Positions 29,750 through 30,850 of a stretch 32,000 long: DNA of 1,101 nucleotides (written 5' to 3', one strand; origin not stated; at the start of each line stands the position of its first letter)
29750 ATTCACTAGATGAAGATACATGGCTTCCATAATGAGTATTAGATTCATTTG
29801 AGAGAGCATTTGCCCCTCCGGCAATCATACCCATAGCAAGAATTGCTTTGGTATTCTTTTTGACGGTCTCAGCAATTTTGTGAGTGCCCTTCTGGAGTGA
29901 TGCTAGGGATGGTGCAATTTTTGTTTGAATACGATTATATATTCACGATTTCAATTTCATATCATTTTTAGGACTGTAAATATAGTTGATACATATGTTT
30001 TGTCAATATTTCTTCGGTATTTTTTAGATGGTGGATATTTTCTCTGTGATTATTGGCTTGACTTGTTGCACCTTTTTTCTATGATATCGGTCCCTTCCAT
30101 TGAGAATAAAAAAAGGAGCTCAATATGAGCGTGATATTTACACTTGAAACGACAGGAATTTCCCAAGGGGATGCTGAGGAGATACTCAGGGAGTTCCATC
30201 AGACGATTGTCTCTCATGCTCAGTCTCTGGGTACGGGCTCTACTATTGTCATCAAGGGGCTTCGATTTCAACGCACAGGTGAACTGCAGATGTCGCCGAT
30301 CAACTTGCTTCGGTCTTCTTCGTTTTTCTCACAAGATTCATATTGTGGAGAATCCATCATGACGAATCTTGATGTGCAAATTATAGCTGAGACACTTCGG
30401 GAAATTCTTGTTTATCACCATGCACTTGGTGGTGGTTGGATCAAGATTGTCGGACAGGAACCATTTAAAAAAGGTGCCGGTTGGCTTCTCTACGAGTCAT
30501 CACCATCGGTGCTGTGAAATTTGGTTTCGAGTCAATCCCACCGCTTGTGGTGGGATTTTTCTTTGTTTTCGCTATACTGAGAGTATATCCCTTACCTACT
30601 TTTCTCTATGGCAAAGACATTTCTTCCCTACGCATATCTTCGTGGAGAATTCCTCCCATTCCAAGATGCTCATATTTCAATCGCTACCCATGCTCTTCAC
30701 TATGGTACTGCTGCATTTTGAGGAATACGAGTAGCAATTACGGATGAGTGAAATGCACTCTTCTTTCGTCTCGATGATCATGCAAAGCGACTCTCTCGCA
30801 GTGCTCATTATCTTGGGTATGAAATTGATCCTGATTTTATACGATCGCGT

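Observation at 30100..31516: Islet 3: a TGA-terminated foreign-looking ORF that code 25 would fuse in frame to ilvE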

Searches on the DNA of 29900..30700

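Call 34: search_rna_families(source=window, start=29900, end=30700, threshold=evalue, max_evalue=1)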
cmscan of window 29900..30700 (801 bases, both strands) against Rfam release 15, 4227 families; matches with E-value up to 1: 3.
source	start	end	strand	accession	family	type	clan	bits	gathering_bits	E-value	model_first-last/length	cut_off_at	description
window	30472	30567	+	RF01772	rnk_pseudo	Cis-reg; leader;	-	27.2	55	0.024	1-108/108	no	Pseudomonas rnk leader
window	30095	30182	+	RF00070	SNORD29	Gene; snRNA; snoRNA; CD-box;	CL00051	19.9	48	0.39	1-65/65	no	Small nucleolar RNA SNORD29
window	30647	30675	+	RF02359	MS2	Cis-reg;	-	14.9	40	0.95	1-36/36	no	Bacteriophage MS2 operator hairpin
